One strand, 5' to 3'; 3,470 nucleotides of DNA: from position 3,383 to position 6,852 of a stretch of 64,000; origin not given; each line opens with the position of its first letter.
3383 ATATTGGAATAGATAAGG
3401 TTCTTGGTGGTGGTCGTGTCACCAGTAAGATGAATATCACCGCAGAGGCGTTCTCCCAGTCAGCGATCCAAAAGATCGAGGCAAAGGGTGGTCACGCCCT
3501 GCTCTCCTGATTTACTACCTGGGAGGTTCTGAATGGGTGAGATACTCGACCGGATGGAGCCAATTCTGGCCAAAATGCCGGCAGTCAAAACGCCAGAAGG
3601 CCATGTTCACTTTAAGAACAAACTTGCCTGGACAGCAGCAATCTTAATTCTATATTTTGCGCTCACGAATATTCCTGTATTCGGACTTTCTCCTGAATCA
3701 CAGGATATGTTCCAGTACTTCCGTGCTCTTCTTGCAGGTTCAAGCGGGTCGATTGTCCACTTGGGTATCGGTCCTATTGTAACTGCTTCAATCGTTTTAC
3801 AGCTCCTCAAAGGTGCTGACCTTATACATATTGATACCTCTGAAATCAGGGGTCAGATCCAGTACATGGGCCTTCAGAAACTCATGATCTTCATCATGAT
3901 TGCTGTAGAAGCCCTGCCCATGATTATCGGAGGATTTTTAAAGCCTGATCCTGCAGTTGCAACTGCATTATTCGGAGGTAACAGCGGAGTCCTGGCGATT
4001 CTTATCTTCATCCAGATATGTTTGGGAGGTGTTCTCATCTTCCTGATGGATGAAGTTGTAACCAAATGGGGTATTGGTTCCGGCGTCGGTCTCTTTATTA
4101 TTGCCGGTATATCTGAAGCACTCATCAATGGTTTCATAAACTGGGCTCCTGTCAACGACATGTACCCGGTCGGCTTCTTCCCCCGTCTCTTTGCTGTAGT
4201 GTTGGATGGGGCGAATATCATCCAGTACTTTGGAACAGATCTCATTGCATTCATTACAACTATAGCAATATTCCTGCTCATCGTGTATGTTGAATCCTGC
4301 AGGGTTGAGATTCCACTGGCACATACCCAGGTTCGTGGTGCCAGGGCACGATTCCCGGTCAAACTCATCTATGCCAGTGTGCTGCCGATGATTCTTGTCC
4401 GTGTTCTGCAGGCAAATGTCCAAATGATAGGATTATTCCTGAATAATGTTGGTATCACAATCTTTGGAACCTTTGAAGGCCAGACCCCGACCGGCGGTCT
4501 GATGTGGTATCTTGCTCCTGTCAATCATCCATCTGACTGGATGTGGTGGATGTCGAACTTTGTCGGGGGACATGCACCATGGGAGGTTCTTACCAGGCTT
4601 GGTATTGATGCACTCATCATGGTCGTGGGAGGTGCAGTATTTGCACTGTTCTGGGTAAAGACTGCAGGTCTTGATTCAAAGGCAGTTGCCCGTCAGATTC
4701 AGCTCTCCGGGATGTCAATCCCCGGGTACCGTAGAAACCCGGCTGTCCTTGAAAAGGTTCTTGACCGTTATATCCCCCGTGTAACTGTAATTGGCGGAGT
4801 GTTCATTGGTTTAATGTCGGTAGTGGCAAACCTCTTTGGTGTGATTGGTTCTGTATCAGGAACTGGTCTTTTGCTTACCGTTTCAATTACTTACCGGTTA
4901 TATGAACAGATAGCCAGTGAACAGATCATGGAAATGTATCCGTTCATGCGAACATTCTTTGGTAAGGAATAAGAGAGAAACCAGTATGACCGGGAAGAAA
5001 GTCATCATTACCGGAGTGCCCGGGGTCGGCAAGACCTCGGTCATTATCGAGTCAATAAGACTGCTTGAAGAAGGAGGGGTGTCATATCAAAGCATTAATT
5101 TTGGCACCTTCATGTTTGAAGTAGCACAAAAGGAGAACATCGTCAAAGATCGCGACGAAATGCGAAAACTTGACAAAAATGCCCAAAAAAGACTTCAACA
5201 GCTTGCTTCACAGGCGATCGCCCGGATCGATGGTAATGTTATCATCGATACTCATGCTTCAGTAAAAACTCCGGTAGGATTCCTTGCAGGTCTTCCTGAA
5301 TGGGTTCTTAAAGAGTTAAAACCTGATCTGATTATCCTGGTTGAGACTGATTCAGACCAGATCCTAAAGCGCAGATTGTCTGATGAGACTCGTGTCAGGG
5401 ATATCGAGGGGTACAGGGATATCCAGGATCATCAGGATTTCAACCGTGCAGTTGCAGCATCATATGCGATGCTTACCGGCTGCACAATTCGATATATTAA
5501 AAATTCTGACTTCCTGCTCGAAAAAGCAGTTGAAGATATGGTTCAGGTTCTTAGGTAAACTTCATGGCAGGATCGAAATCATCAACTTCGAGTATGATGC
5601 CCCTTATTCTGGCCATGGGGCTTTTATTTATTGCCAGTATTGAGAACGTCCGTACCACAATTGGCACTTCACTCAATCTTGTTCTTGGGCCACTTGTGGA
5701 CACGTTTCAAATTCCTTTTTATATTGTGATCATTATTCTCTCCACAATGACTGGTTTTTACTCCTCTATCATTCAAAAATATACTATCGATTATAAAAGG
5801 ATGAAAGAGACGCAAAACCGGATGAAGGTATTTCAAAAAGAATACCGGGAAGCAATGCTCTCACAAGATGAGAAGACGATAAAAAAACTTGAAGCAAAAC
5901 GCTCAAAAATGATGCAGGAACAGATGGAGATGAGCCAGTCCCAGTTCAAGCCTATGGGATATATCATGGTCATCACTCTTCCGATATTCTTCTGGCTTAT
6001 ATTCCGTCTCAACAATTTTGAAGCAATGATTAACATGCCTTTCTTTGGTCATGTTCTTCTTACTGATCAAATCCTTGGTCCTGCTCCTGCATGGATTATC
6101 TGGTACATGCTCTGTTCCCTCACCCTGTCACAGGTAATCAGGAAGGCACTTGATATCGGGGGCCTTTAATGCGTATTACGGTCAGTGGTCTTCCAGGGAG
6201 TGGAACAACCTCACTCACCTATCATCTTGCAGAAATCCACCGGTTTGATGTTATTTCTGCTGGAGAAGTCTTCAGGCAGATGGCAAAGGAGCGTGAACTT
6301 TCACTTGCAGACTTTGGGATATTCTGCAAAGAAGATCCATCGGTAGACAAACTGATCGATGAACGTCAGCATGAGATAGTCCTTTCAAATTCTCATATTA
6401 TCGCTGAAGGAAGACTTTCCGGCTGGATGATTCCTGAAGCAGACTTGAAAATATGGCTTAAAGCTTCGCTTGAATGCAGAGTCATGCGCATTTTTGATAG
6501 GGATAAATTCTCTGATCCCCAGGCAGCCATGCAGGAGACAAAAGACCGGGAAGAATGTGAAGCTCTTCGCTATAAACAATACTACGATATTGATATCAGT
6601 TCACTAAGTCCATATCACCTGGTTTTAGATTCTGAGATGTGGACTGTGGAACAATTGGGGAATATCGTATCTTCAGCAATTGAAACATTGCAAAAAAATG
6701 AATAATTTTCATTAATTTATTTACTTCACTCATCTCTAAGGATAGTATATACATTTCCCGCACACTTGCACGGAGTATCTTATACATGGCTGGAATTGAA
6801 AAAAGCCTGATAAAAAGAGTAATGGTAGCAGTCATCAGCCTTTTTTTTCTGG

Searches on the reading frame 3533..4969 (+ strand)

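Call 70: search_protein_families(library=pfam, proteins=[window:3533-4969:+], max_evalue=0.00001)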
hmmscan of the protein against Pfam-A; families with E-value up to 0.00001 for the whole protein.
window:3533-4969:+ (479 aa): 2 families
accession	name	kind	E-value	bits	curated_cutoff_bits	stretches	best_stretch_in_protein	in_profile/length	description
PF00344.25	SecY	-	5.7e-67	226.7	32.2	1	73-457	1-306/306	SecY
PF10559.14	Plug_translocon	-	2e-12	47.1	22.1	1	39-72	1-35/35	Plug domain of Sec61p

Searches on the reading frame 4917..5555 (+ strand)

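Call 70: search_protein_families(library=pfam, proteins=[window:4917-5555:+], max_evalue=0.00001)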
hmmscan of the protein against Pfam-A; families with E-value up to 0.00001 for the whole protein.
window:4917-5555:+ (213 aa): 2 families
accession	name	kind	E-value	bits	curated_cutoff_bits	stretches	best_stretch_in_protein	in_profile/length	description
PF13207.12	AAA_17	-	3e-36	125.1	27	1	32-169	1-135/136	AAA domain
PF13238.12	AAA_18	-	6.6e-09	36.7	29.4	1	29-169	1-124/128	AAA domain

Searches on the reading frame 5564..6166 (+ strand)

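Call 70: search_protein_families(library=pfam, proteins=[window:5564-6166:+], max_evalue=0.00001)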
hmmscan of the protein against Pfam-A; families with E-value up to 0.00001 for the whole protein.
window:5564-6166:+ (201 aa): 1 family
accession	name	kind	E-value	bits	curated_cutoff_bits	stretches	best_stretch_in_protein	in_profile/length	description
PF01956.21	EMC3_TMCO1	-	7.2e-48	163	27.1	1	38-199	1-168/169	Integral membrane protein EMC3/TMCO1-like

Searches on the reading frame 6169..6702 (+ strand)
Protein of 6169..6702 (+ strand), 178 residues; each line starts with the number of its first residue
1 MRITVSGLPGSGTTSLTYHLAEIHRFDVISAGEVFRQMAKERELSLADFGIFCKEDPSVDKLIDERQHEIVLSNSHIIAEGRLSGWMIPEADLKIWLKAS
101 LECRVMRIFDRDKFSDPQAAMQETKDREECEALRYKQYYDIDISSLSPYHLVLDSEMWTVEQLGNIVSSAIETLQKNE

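Call 70: search_protein_families(library=pfam, proteins=[window:6169-6702:+], max_evalue=0.00001)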
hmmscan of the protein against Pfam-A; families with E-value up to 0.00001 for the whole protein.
window:6169-6702:+ (178 aa): 4 families
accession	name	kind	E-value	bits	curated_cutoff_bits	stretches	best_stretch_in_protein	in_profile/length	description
PF13189.12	Cytidylate_kin2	-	1.7e-18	67.9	28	1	3-156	2-175/176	Cytidylate kinase-like family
PF02224.24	Cytidylate_kin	-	3.8e-11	43.6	26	1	57-134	96-177/211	Cytidylate kinase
PF13207.12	AAA_17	-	3e-09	37.7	27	1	7-110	2-109/136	AAA domain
PF13238.12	AAA_18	-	7.3e-09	36.6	29.4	1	3-117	1-117/128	AAA domain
